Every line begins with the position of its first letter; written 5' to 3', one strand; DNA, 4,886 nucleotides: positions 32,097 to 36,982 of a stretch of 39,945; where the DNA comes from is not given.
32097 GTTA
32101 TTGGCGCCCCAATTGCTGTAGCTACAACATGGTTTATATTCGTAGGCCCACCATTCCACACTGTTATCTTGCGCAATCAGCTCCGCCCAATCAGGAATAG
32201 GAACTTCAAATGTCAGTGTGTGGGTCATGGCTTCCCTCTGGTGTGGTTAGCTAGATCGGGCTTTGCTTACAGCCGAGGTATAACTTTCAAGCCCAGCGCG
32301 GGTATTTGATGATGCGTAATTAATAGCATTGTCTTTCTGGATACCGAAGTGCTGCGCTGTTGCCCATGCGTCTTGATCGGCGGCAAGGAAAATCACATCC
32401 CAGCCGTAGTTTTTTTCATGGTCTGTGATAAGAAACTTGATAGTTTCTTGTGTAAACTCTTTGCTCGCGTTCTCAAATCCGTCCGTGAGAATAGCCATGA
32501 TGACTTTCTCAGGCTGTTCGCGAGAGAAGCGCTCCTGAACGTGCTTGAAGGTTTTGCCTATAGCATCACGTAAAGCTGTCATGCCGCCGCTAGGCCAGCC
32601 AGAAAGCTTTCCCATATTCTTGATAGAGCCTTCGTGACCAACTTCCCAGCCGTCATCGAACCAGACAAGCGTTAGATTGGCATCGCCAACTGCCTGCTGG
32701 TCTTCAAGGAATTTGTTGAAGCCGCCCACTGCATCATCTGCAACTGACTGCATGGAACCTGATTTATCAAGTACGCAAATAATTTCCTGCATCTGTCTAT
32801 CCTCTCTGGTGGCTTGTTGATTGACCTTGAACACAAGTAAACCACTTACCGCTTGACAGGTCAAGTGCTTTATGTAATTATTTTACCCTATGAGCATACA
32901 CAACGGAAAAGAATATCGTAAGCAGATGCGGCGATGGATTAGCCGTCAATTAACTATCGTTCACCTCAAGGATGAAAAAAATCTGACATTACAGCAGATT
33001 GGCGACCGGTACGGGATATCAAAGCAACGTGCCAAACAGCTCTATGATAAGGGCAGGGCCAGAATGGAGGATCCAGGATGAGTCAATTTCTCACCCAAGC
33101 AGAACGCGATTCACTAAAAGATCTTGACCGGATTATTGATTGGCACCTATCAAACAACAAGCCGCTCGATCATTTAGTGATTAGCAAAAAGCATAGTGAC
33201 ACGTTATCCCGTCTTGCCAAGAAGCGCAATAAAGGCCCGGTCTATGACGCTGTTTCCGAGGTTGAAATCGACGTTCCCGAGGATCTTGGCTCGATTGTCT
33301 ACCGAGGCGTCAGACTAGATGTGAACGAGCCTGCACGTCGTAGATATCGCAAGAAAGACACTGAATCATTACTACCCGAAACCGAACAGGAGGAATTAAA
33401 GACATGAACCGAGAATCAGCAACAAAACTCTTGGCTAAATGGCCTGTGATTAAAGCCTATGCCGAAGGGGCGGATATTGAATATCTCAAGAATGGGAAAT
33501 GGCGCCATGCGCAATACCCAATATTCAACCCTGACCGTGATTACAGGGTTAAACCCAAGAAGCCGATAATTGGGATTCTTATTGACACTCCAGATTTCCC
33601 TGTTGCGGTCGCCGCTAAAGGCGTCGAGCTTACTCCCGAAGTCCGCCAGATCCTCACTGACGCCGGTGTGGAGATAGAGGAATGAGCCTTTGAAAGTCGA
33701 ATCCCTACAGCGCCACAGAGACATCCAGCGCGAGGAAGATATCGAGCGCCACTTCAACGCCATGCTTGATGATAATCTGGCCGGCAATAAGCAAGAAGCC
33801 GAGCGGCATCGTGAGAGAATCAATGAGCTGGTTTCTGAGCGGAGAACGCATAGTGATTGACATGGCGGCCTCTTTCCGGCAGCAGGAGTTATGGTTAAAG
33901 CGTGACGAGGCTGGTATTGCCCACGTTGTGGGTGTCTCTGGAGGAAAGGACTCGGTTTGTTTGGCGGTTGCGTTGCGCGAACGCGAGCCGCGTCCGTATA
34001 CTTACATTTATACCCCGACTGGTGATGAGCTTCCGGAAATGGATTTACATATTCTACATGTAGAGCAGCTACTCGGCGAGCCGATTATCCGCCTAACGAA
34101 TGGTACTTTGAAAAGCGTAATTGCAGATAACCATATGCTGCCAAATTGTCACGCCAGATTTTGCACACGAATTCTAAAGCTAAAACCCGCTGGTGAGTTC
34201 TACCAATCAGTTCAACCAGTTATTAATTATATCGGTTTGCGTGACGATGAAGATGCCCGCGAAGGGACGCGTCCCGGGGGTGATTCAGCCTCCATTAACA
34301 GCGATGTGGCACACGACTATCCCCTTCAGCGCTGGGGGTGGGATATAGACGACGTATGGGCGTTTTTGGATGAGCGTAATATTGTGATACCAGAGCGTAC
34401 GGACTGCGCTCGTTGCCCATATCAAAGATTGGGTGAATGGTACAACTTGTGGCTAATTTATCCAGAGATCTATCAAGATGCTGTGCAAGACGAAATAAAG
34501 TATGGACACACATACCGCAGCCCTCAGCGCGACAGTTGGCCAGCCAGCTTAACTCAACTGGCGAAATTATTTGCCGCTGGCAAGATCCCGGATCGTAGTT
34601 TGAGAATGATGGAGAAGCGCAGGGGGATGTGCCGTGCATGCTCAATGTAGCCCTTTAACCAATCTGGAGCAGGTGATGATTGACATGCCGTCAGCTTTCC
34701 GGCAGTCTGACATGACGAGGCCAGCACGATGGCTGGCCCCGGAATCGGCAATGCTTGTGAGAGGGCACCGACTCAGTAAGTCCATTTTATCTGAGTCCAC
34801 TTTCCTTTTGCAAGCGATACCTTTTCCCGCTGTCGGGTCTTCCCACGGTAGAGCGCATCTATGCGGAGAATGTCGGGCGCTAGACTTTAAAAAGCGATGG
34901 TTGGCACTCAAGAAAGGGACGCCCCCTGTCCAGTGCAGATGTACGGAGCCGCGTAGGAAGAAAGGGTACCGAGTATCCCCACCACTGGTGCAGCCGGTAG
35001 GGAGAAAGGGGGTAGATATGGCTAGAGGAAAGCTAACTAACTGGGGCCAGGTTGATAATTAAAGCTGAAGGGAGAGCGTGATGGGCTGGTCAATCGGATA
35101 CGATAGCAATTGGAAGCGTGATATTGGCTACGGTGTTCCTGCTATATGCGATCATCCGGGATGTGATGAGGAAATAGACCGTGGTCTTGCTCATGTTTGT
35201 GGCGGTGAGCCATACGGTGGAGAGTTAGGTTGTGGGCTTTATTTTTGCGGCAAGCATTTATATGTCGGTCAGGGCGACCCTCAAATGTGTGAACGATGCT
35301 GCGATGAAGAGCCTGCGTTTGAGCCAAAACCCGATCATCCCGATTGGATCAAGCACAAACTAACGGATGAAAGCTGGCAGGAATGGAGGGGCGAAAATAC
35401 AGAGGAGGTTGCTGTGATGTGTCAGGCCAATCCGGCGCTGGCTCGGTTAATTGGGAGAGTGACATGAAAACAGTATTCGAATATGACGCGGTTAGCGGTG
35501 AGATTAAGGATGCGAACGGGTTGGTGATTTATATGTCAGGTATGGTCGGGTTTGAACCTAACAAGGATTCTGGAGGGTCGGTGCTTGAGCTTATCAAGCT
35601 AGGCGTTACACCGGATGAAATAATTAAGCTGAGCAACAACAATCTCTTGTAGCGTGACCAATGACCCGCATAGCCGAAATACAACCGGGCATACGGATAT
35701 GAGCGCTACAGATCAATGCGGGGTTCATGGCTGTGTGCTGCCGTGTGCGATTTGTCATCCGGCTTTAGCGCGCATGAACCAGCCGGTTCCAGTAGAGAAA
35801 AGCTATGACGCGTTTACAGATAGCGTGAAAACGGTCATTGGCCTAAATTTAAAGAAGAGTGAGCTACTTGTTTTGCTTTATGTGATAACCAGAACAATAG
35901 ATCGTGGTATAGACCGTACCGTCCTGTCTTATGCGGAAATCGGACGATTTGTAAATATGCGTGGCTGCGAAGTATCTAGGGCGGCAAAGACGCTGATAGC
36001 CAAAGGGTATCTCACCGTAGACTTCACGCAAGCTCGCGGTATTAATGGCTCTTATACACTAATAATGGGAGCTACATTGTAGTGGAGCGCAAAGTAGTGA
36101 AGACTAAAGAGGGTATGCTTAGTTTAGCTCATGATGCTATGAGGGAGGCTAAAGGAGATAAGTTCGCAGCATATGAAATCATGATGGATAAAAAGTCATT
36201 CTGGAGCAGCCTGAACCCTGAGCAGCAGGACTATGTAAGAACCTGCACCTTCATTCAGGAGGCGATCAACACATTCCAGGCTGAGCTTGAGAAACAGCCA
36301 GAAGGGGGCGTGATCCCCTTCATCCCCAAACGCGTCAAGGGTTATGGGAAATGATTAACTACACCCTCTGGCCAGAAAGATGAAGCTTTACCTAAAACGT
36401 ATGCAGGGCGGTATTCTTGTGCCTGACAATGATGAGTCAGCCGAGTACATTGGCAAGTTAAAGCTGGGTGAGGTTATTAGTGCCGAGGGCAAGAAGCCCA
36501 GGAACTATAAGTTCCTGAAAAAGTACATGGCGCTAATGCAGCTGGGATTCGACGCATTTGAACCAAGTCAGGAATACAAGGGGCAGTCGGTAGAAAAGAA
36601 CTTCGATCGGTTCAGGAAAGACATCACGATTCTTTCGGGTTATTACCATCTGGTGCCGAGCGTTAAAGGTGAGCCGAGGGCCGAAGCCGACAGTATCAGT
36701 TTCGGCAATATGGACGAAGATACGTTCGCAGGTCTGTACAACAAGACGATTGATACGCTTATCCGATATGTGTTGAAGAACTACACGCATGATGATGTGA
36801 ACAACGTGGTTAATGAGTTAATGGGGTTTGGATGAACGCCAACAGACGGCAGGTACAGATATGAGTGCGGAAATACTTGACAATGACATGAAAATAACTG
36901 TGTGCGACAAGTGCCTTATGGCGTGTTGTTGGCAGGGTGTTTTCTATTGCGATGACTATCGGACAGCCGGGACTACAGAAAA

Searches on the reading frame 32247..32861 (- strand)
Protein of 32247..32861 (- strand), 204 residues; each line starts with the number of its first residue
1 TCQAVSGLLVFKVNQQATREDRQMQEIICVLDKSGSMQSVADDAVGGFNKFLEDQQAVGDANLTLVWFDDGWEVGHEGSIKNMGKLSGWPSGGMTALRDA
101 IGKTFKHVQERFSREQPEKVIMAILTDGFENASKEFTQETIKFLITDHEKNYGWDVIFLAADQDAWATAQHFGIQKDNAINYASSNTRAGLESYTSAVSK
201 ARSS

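Call 106: search_protein_families(library=pfam, proteins=[window:32247-32861:-], max_evalue=0.001)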
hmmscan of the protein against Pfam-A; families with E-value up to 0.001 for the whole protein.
window:32247-32861:- (204 aa): 1 family
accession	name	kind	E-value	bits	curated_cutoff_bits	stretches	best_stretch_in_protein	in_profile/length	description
PF13519.12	VWA_2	-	0.00022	22.3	27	1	28-128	2-106/107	von Willebrand factor type A domain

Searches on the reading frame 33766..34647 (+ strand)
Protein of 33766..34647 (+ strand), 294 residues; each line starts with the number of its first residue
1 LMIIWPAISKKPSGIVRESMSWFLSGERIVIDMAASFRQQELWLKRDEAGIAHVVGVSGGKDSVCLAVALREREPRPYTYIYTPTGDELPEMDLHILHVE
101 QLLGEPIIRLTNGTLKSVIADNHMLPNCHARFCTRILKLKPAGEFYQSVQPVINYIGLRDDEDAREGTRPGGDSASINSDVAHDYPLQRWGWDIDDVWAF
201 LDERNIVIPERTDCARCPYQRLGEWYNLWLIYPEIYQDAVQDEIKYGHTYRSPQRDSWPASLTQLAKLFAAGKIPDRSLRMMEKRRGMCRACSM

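Call 106: search_protein_families(library=pfam, proteins=[window:33766-34647:+], max_evalue=0.001)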
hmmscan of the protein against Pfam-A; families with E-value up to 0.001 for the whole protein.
window:33766-34647:+ (294 aa): 1 family
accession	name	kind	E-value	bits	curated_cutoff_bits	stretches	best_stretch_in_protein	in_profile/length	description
PF01507.26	PAPS_reduct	-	5.4e-10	40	22.5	1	53-210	2-158/175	Phosphoadenosine phosphosulfate reductase domain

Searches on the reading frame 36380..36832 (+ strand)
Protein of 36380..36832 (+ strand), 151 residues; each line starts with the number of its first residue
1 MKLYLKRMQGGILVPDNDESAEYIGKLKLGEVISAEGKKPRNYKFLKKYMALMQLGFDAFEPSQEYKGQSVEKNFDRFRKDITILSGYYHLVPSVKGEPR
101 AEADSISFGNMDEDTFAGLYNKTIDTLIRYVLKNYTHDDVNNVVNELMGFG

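Call 106: search_protein_families(library=pfam, proteins=[window:36380-36832:+], max_evalue=0.001)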
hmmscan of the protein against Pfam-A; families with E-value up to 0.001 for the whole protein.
window:36380-36832:+ (151 aa): 1 family
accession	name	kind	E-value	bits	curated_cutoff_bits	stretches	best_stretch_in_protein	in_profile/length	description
PF07105.16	DUF1367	-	2.5e-28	99.6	25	2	67-150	113-198/198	Protein of unknown function (DUF1367)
